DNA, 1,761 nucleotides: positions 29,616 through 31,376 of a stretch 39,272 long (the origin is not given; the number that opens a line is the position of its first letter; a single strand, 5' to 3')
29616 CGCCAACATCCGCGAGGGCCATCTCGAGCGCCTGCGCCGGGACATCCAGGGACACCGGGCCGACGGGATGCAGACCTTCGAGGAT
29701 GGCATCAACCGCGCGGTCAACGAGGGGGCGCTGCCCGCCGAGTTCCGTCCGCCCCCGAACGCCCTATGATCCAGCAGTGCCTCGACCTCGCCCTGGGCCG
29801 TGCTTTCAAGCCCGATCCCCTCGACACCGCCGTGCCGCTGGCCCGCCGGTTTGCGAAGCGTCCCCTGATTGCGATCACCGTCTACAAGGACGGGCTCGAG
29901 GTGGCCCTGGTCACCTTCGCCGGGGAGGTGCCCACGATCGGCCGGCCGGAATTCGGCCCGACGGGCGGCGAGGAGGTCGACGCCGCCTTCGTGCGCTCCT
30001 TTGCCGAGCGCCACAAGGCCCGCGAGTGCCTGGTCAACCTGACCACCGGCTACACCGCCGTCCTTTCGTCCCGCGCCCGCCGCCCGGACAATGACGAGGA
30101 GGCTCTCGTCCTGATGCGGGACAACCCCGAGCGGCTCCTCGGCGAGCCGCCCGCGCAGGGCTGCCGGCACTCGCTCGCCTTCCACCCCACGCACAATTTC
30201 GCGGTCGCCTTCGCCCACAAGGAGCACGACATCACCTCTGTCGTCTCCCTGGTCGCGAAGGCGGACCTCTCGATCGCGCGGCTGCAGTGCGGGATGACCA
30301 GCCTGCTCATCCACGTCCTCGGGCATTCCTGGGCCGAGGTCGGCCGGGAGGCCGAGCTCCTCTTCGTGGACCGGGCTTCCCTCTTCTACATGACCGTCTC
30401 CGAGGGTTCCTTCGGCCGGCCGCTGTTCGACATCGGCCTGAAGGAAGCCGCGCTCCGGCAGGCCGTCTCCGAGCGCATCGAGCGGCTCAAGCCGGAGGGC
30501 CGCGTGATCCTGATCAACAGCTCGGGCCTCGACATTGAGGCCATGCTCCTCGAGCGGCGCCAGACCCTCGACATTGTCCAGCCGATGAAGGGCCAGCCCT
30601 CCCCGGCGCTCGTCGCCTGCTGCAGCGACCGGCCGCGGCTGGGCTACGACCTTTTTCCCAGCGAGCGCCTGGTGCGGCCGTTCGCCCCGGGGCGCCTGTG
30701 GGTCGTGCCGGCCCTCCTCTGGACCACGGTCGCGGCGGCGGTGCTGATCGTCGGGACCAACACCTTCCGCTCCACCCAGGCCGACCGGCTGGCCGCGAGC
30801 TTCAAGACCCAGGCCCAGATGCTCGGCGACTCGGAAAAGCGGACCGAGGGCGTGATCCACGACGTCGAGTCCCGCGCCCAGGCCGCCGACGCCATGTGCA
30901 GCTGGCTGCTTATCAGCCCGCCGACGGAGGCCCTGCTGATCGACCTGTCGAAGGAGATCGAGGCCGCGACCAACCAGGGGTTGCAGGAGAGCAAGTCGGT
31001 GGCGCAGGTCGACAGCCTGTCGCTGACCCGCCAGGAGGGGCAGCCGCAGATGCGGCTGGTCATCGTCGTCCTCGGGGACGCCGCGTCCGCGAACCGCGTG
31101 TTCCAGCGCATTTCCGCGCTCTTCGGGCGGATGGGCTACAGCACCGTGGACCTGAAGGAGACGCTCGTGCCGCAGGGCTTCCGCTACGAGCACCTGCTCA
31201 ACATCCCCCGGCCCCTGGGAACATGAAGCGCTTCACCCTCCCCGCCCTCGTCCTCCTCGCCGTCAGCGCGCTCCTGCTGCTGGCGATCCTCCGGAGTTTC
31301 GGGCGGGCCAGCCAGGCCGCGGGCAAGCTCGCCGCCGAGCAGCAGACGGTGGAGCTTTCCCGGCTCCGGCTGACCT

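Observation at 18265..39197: Self-contained type IV filament locus mixing T2SS, T4aP and T4bP characters, with its own signalling module and a giant secreted protein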

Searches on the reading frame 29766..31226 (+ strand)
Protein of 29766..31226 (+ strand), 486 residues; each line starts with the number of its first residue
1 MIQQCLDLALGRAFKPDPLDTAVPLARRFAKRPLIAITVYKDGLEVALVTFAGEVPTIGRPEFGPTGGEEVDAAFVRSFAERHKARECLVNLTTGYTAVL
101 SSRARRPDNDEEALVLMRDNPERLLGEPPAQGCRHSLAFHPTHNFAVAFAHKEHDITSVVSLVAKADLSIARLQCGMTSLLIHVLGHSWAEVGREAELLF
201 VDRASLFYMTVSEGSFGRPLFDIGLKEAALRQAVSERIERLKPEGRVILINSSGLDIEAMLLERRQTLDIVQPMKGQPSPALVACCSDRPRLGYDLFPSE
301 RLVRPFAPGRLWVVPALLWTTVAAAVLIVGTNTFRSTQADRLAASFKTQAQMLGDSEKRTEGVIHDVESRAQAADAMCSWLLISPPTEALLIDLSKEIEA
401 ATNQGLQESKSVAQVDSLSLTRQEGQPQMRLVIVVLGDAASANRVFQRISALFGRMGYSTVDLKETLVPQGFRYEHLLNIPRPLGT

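Call 6: search_protein_families(library=pfam, proteins=[window:29766-31226:+], max_evalue=0.1)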
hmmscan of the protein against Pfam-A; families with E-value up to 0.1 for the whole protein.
window:29766-31226:+ (486 aa): 0 families

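Call 8: search_protein_families(library=ncbifam, proteins=[window:29766-31226:+], max_evalue=0.1)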
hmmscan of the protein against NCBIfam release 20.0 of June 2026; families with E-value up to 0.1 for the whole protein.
window:29766-31226:+ (486 aa): 0 families

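Call 11: find_homologous_proteins(query=window:29766-31226:+)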
Query window:29766-31226:+ (486 aa): 67 proteins with E <= 0.001 among 8000 candidates.
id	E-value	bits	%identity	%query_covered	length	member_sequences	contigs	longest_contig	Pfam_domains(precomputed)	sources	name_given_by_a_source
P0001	0.0e+0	1016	92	100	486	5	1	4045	-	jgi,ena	-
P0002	9.5e-264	893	80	100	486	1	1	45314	-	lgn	-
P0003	5.0e-237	805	71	100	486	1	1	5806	-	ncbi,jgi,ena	jgi:hypothetical protein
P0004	4.4e-234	796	71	100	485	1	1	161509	-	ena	-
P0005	1.3e-227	774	69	99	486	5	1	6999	-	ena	-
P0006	1.4e-227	774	68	99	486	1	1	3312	-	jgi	-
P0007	2.0e-227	774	70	100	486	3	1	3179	-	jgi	jgi:hypothetical protein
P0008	5.0e-227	772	68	99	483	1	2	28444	-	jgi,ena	jgi:hypothetical protein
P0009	1.0e-224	765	68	99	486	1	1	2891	-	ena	-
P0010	1.1e-224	765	67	99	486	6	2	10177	-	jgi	jgi:hypothetical protein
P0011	3.6e-224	763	67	99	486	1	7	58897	-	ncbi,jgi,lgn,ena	-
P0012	3.5e-223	760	68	100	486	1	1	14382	-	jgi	jgi:hypothetical protein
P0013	1.3e-222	758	68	100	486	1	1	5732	-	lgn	-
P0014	2.9e-221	753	67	99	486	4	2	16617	-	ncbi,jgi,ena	ncbi:MAG: hypothetical protein ABSA05_14985 [Opitutaceae bacterium]|jgi:hypothetical protein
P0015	5.9e-218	742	67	99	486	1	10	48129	-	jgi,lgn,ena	jgi:hypothetical protein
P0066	4.1e-94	334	36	99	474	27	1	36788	-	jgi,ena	-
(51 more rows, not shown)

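Call 12: find_encoding_contigs(protein=P0004, flank=10000, max_places=2)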
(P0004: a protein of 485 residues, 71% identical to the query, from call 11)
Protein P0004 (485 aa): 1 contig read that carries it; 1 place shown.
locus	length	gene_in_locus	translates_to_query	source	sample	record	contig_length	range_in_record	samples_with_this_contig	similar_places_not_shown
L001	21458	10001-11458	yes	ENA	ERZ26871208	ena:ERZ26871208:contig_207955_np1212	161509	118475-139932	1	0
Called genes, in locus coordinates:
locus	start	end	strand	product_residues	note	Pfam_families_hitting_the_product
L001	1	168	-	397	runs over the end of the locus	PF00072:Response_reg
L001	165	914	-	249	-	PF00072:Response_reg, PF00486:Trans_reg_C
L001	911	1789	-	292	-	PF00263:Secretin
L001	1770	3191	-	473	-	-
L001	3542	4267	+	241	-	PF01478:Peptidase_A24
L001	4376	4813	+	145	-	-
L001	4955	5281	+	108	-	-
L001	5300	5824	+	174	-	-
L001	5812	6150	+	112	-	-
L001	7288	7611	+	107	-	-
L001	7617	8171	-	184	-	-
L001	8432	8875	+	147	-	-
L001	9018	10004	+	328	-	PF00437:T2SSE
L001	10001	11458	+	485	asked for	-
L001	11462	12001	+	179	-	-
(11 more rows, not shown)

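Call 13: find_encoding_contigs(protein=P0066, flank=10000, max_places=2)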
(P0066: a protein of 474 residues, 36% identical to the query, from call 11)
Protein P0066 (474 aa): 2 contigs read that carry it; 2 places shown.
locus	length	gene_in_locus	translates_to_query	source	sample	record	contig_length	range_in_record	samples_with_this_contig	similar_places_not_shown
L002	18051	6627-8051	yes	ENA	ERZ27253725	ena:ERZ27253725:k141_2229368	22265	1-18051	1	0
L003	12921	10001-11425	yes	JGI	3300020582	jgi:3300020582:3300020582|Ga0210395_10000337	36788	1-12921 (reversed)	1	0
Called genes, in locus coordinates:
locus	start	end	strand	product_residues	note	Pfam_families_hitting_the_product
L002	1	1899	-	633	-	?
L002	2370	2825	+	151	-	PF07963:N_methyl (weak)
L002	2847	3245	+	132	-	-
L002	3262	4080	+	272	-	-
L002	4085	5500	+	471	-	-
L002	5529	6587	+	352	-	PF00437:T2SSE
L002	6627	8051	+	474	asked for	-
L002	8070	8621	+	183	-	-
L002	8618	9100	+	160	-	-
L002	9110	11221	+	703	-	PF00437:T2SSE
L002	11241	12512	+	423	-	PF00482:T2SSF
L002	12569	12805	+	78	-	-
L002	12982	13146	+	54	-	-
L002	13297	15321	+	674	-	PF13290:CHB_HEX_C_1, PF13287:Fn3_assoc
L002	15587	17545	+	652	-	PF13290:CHB_HEX_C_1, PF13287:Fn3_assoc, PF13290:CHB_HEX_C_1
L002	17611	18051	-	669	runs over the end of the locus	PF13428:TPR_14 (faint), PF13371:TPR_9 (weak), PF00515:TPR_1 (faint), PF07719:TPR_2 (faint), PF13414:TPR_11, PF14559:TPR_19 (weak), PF13432:TPR_16 (weak), PF13414:TPR_11 (weak), +5 more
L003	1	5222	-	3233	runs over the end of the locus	PF17803:Cadherin_4, PF17892:Cadherin_5, PF17963:Big_9, PF17803:Cadherin_4, PF17892:Cadherin_5, PF17963:Big_9, PF17803:Cadherin_4, PF17892:Cadherin_5, +47 more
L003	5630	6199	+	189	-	PF07963:N_methyl (weak)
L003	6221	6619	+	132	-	-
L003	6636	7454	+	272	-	-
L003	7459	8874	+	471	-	-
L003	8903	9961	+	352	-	PF00437:T2SSE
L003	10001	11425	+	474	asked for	-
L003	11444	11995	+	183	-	-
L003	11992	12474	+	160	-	-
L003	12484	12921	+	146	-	?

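Call 15: find_related_loci(query=A1, collection=genome_contigs, flank=10000)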
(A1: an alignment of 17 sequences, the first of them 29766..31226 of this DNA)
Query A1 (486 aa) in genome_contigs; peptide patterns used: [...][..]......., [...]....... (x = any residue, [..] = any of these).
40 stretches matched a pattern; 10 encode a relative of the query (tblastn E <= 1e-3); 10 distinct loci.
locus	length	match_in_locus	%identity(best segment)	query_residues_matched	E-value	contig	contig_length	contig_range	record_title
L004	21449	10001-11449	69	1-483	0e+0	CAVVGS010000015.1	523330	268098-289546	MAG: uncultured Verrucomicrobiae bacterium isolate MFD01689.bin.1.106 genome assembly, contig: contig_33577, whole genom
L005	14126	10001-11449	67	1-483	0e+0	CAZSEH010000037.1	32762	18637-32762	MAG TPA_asm: uncultured Opitutaceae bacterium isolate binchicken_co54_385 genome assembly, contig: NODE_2275_length_3276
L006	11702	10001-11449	67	1-483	0e+0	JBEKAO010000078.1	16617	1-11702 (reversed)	MAG: Opitutaceae bacterium isolate SPRUCE 114 SPRUCE_114_78, whole genome shotgun sequence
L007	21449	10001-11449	69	1-483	0e+0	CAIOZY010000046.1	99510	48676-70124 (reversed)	MAG: uncultured Opitutaceae bacterium isolate AlinenLipids_bin-8141 genome assembly, contig: bin-8141:46/62, whole genom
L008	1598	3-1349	60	34-482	0e+0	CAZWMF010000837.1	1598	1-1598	MAG TPA_asm: uncultured Opitutaceae bacterium isolate binchicken_co162_22 genome assembly, contig: NODE_328060_length_15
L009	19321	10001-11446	61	1-482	0e+0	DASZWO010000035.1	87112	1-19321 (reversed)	MAG TPA_asm: Opitutaceae bacterium isolate SMAG_U6159 k141_184509, whole genome shotgun sequence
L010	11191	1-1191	57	85-481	2e-154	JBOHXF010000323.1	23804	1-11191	MAG: Opitutaceae bacterium isolate TC-S_metabat2.bin.471 k127_2591879, whole genome shotgun sequence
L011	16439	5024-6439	37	1-481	3e-109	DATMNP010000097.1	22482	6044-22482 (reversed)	MAG TPA_asm: Opitutaceae bacterium isolate SMAG_U12853 k141_5184384, whole genome shotgun sequence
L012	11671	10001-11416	37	1-481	3e-108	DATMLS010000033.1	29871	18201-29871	MAG TPA_asm: Opitutaceae bacterium isolate SMAG_U12803 k141_2568089, whole genome shotgun sequence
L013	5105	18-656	59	270-482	1e-78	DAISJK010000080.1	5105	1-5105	MAG TPA_asm: Opitutaceae bacterium isolate CTOTU14327 NODE_804_length_5105_cov_3.413267, whole genome shotgun sequence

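Call 24: predict_structure(alignment_id=A1)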
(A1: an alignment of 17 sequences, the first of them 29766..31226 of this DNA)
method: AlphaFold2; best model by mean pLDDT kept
length: 486 residues; sequences in the alignment: 17
mean_pLDDT: 79.3   pTM: 0.60
mean pLDDT of the five models: 79.3, 77.0, 76.3, 76.2, 69.6
residues with pLDDT >= 90: 88; 70-90: 310; 50-70: 71; < 50: 17
segments of 3 or more residues with pLDDT < 50: 377-385, 483-486
pLDDT, mean of each block of 10 residues (from residue 1): 73 71 80 91 91 87 88 94 92 87 83 77 86 87 86 88 89 87 86 87 90 89 86 90 88 89 79 86 77 53 64 82 91 85 77 66 53 48 52 79 80 74 65 79 81 74 67 74 43
secondary structure, 60 per line:
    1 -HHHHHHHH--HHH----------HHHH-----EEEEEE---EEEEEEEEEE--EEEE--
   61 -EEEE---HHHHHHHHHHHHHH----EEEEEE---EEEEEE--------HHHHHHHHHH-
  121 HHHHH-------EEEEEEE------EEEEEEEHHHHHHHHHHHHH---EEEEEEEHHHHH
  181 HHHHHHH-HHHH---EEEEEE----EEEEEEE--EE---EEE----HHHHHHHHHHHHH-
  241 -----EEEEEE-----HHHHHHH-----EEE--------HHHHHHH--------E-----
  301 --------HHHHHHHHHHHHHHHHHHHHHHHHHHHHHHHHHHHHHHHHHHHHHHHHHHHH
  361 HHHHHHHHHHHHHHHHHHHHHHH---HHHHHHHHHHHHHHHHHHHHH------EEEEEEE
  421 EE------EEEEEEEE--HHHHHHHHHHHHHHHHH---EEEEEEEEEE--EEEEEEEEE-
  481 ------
elements in order: H2-9 H25-28 E34-39 E43-52 E55-58 E62-65 H69-82 E87-92 E96-101 H110-119 H121-125 E133-139 E146-152 H153-165 E169-175 H176-187 H189-192 E196-201 E206-212 E220-222 H227-239 E246-251 H257-263 E269-271 H280-286 H309-383 H387-407 E414-422 E429-436 H439-455 E459-468 E471-479

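Call 27: fold_search(model_id=the predicted structure, library=pdb)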
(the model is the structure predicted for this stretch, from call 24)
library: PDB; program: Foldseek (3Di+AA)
matches with E <= 10: 1484; with E <= 0.001: 110
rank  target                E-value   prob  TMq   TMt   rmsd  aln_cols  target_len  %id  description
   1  5eou_A                2.0e-10  1.00  0.36  0.49   6.9       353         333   10  Pseudomonas aeruginosa PilM:PilN1-12 bound to ATP (released 2016-04-27)
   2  5eou_B                2.5e-10  1.00  0.34  0.44   8.7       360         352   10  Pseudomonas aeruginosa PilM:PilN1-12 bound to ATP (released 2016-04-27)
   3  5eox_A                2.6e-09  1.00  0.33  0.43   8.7       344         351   10  Pseudomonas aeruginosa PilM bound to ADP (released 2016-04-27)
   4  5eoy_A                3.0e-09  1.00  0.32  0.41   9.0       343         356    9  Pseudomonas aeruginosa SeMet-PilM bound to ADP (released 2016-04-27)
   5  5eox_B                3.0e-09  1.00  0.32  0.41   8.9       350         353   11  Pseudomonas aeruginosa PilM bound to ADP (released 2016-04-27)
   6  3hrg                  3.4e-09  1.00  0.34  0.57   7.0       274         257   10  Crystal structure of Bacteroides thetaiotaomicron BT_3980, protein with actin-like ATPase fold and unknown function (NP_ (released 2009-06-23)
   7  5eq6_B                4.5e-09  1.00  0.33  0.43   8.7       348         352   10  Pseudomonas aeruginosa PilM bound to AMP-PNP (released 2016-04-27)
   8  5eq6_A                6.6e-09  1.00  0.33  0.42   8.3       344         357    9  Pseudomonas aeruginosa PilM bound to AMP-PNP (released 2016-04-27)
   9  3wqu_B                1.1e-08  1.00  0.36  0.45   6.9       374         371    8  Staphylococcus aureus FtsA complexed with ATP (released 2014-10-08)
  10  2ych_A                1.1e-08  1.00  0.35  0.48   6.7       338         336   13  PilM-PilN type IV pilus biogenesis complex (released 2011-05-11)
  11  5eoy_B                1.3e-08  1.00  0.33  0.42   8.8       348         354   10  Pseudomonas aeruginosa SeMet-PilM bound to ADP (released 2016-04-27)
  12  3wt0_D                2.1e-08  1.00  0.36  0.45   8.9       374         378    9  Crystal Structure Analysis of Cell Division Protein (released 2015-04-29)
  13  3wt0_C                2.5e-08  1.00  0.35  0.44   9.1       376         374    9  Crystal Structure Analysis of Cell Division Protein (released 2015-04-29)
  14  3wt0_A                5.4e-08  1.00  0.36  0.44   7.6       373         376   10  Crystal Structure Analysis of Cell Division Protein (released 2015-04-29)
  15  3wqt_C                5.4e-08  1.00  0.33  0.42   9.4       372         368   10  Staphylococcus aureus FtsA complexed with AMPPNP (released 2014-10-08)
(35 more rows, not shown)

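Call 33: search_protein_representatives(alignment_id=A1)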
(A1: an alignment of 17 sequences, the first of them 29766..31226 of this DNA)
Query: 17 sequences, 486 profile positions. Proteins with E-value up to 0.001 (for the whole library): 133; up to 1e-10: 61; up to 1e-30: 10. The best 133 are listed.
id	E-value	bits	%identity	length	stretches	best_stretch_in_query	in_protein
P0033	1.5e-238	808.3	-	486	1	1-484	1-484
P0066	3.7e-217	737.8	-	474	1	1-482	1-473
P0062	3.8e-123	427.7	-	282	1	1-252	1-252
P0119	2.9e-106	372.1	-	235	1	1-215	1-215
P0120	4.0e-102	358.4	-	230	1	260-482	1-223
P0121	7.7e-76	271.7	-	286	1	5-287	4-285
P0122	2.9e-36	141.2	-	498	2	6-181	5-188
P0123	1.2e-34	135.9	-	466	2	5-240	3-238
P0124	3.8e-34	134.2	-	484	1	1-466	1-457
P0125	3.2e-33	131.1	-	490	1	1-469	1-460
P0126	7.9e-30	119.9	-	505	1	1-474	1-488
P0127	1.5e-28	115.7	-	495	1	8-458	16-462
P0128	3.2e-27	111.3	-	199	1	292-483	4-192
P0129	1.0e-26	109.7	-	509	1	7-467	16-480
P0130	7.4e-25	103.6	-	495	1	7-415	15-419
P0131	1.6e-24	102.4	-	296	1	1-213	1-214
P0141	7.7e-21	90.3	-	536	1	5-441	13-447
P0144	1.5e-20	89.4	-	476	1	1-481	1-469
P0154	3.8e-18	81.4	-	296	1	1-286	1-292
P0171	3.8e-12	61.6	-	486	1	1-463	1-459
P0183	3.2e-09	52.0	-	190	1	289-482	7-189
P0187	5.4e-09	51.2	-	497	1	5-481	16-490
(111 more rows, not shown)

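Call 34: search_protein_families(library=pfam, proteins=[P0122, P0124, P0126, P0129, P0131, P0141, P0128, P0183, P0154, P0187], max_evalue=0.01)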
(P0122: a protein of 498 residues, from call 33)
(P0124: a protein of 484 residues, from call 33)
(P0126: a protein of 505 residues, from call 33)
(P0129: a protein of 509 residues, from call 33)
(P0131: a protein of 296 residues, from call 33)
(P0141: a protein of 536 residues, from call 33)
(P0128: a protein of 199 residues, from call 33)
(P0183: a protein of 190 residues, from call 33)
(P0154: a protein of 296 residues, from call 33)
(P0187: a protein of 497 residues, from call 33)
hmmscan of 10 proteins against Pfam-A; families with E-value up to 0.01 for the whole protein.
P0122 (498 aa): 0 families

P0124 (484 aa): 0 families

P0126 (505 aa): 0 families

P0129 (509 aa): 0 families

P0131 (296 aa): 0 families

P0141 (536 aa): 0 families

P0128 (199 aa): 1 family
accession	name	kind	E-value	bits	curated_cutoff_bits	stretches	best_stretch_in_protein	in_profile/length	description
PF23906.1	DUF7248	-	0.0096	16.3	27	0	22-49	9-36/58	Family of unknown function (DUF7248)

P0183 (190 aa): 1 family
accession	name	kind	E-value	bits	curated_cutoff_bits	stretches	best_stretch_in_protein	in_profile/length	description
PF17660.6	BTRD1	-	0.0066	16.8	23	0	152-185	14-47/50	Polyglycine hydrolase-like, structural repeat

P0154 (296 aa): 0 families

P0187 (497 aa): 0 families

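Call 35: list_cluster_members(proteins=[P0122, P0124, P0125, P0126, P0129, P0131, P0141, P0128, P0144, P0171])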
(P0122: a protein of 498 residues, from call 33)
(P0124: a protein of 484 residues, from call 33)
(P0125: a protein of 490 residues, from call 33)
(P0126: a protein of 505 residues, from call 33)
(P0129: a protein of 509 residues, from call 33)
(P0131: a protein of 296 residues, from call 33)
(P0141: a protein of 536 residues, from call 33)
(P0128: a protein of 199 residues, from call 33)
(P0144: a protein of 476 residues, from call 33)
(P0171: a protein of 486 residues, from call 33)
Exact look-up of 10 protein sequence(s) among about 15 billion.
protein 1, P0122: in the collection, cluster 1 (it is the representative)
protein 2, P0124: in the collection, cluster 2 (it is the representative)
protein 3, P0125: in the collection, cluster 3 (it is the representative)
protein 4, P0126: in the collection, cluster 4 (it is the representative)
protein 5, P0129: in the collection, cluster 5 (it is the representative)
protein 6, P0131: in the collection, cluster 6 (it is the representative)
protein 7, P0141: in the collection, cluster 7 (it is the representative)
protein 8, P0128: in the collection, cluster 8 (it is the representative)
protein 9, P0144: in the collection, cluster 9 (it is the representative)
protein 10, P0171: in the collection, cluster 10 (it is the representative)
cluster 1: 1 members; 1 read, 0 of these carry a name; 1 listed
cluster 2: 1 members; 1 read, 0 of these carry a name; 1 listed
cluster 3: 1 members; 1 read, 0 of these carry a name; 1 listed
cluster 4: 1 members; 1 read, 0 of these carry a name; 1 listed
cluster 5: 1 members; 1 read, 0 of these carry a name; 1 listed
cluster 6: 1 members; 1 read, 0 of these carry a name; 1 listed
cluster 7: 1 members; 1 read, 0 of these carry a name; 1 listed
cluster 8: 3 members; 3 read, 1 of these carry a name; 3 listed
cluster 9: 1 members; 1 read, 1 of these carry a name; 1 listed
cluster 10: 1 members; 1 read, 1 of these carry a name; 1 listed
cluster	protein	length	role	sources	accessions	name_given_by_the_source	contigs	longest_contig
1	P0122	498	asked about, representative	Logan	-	-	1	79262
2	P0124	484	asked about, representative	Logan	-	-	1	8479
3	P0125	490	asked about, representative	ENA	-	-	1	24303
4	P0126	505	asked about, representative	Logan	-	-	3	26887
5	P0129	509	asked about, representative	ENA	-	-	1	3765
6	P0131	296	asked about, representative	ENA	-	-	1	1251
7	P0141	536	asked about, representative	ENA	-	-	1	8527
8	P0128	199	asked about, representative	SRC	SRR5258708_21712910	-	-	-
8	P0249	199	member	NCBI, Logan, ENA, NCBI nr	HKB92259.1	MAG TPA: hypothetical protein VKC60_17210 [Opitutaceae bacterium] | hypothetical protein [Opitutaceae bacterium]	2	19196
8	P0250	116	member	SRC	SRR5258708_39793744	-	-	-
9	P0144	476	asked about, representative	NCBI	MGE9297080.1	MAG: hypothetical protein ACQKBV_12405 [Puniceicoccales bacterium]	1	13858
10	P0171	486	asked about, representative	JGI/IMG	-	hypothetical protein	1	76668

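Call 36: find_encoding_contigs(protein=P0122, flank=10000, max_places=1)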
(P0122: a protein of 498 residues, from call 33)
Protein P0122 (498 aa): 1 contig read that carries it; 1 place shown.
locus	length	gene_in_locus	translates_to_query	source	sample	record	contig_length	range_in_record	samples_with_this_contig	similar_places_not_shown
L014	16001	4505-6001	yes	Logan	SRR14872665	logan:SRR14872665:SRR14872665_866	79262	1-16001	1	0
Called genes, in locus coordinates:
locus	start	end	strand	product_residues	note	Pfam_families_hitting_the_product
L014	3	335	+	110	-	?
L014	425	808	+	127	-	PF07963:N_methyl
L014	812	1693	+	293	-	-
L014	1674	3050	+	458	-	-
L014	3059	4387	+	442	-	PF13287:Fn3_assoc (weak), PF13290:CHB_HEX_C_1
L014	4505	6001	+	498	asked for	-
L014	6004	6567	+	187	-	-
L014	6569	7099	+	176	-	-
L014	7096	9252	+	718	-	PF00437:T2SSE, PF13401:AAA_22 (weak)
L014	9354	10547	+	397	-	PF00482:T2SSF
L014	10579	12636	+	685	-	PF00263:Secretin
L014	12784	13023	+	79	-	-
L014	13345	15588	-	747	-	PF01131:Topoisom_bac, PF13342:Toprim_Crpt (weak)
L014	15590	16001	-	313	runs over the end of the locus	-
